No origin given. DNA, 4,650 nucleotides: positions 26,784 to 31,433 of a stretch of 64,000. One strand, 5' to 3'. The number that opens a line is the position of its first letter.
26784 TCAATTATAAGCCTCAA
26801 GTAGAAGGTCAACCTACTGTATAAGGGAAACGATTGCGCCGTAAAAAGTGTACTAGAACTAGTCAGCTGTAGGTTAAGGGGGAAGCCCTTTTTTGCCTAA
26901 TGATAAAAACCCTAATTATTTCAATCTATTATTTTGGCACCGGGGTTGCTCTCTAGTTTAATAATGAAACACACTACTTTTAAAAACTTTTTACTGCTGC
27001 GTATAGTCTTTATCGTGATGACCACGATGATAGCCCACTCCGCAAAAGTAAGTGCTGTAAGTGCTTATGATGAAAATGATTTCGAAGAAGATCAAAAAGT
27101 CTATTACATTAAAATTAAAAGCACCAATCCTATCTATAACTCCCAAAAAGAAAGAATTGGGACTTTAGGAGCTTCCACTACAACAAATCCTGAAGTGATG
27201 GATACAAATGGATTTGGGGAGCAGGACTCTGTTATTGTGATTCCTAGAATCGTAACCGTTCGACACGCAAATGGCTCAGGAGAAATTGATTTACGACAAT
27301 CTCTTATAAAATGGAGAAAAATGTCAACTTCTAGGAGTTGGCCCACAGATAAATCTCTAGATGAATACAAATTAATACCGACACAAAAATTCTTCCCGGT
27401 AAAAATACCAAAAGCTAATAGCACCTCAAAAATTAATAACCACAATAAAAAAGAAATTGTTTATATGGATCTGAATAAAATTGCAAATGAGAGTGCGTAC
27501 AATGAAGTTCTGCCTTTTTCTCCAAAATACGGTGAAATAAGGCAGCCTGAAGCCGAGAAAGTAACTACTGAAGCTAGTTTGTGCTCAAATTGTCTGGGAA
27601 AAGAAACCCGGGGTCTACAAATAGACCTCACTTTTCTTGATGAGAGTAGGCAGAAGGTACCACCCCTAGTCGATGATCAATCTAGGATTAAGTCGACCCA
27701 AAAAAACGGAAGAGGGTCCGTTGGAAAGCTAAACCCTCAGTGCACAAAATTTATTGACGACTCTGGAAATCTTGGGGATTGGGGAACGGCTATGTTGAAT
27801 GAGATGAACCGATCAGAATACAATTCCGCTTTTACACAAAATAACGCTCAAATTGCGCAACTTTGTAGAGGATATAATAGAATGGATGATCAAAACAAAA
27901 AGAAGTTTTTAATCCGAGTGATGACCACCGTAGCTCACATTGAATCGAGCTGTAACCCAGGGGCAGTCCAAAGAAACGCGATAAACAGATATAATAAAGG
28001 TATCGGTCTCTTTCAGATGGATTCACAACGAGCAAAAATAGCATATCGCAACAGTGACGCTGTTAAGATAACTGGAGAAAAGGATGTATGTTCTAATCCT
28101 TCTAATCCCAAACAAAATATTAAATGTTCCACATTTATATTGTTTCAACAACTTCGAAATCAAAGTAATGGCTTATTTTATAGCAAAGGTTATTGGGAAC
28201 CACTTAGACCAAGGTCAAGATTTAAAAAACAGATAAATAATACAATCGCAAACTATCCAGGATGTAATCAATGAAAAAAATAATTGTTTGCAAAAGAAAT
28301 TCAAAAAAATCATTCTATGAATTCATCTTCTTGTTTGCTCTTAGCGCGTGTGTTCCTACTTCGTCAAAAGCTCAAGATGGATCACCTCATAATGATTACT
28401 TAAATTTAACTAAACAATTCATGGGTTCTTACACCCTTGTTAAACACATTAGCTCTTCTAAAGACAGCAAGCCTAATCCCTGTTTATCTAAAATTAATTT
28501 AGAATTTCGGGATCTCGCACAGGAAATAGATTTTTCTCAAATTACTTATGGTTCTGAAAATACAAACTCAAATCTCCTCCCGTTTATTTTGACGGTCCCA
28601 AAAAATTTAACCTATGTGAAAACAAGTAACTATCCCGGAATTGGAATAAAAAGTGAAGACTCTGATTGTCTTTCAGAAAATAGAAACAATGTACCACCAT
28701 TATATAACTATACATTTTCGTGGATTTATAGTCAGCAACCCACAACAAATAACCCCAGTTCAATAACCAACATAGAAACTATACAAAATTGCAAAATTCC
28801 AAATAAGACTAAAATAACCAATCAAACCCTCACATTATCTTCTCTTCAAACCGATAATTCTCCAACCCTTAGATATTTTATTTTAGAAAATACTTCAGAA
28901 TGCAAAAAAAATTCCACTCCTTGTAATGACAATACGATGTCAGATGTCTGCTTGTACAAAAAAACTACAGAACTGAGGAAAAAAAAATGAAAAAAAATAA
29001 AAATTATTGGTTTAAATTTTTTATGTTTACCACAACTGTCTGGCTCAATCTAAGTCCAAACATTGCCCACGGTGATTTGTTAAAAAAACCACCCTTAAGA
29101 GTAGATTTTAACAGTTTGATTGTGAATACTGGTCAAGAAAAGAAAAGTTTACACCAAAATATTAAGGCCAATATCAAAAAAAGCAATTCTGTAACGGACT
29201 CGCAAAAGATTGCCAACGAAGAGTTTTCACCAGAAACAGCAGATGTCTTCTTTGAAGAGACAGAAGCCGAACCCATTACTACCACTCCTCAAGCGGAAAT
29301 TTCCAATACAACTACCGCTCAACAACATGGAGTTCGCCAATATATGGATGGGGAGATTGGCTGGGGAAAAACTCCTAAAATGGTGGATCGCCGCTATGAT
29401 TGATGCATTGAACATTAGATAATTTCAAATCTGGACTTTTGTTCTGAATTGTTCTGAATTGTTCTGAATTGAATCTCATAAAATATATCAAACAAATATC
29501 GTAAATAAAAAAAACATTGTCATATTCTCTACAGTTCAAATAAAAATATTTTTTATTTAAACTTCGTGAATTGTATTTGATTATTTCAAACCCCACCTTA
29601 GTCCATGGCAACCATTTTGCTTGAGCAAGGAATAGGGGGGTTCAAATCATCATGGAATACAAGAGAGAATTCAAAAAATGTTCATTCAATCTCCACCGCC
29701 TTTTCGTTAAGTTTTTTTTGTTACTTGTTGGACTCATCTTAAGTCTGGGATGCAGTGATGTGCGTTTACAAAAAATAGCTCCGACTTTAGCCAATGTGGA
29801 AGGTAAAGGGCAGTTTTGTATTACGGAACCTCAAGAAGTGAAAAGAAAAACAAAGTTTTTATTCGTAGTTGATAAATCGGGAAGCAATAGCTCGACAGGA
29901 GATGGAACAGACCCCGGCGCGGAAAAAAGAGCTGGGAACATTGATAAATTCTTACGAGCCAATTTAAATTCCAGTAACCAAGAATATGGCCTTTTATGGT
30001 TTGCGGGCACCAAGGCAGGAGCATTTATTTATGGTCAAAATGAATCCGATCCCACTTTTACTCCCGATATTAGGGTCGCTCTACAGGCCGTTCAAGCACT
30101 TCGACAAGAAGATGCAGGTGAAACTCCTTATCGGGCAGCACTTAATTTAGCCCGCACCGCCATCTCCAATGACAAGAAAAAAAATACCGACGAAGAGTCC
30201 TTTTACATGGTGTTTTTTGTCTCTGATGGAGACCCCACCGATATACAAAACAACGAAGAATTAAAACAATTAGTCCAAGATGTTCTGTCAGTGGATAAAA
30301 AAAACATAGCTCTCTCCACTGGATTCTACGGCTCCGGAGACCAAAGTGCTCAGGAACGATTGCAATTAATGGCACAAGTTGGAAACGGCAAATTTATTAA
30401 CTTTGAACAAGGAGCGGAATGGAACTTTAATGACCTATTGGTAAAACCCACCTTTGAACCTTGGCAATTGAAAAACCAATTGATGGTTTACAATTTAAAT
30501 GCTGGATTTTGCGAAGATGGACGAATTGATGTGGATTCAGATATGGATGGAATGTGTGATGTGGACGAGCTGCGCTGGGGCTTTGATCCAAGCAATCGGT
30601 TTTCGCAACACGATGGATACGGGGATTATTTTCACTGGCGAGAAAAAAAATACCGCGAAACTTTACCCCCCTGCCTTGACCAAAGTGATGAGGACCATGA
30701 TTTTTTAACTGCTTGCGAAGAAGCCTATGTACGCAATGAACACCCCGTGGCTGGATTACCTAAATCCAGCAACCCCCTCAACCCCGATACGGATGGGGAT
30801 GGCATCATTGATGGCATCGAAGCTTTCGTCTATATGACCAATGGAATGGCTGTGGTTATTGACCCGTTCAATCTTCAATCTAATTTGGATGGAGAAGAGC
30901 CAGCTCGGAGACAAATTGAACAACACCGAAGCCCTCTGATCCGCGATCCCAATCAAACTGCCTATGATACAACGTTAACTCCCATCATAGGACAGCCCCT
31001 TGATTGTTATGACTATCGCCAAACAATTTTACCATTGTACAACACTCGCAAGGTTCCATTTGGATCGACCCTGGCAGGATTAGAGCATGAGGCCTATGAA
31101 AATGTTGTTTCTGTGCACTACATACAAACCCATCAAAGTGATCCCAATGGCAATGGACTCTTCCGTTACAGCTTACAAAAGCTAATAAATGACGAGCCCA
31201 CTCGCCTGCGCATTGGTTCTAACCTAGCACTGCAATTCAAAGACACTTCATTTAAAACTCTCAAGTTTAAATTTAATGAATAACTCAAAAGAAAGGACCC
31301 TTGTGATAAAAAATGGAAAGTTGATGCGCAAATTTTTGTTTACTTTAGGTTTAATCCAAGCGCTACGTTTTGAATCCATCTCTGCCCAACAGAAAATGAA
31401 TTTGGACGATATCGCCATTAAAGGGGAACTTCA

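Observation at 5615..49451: Type II secretion operon is circularly permuted: gspKLMN sits 29 kb upstream of gspCDEFGHIJ, and the break after gspJ is occupied by an IS982 remnant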

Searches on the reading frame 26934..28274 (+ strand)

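Call 30: search_protein_families(library=pfam, proteins=[window:26934-28274:+], max_evalue=0.001)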
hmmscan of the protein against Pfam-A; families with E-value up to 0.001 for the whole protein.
window:26934-28274:+ (446 aa): 2 families
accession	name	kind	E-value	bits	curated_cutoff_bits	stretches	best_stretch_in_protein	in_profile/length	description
PF18896.5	SLT_3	-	7.6e-05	23.5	27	1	327-369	14-56/89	Lysozyme like domain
PF01464.25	SLT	-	0.00065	19.7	21.3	0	321-408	8-81/117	Transglycosylase SLT domain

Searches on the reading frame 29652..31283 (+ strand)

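Call 31: search_protein_families(library=pfam, proteins=[window:29652-31283:+], max_evalue=0.001)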
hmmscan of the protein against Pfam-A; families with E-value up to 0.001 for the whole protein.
window:29652-31283:+ (543 aa): 1 family
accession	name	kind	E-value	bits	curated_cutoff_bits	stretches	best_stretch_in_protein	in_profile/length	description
PF13519.12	VWA_2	-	1.8e-05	25.8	27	1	70-193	2-106/107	von Willebrand factor type A domain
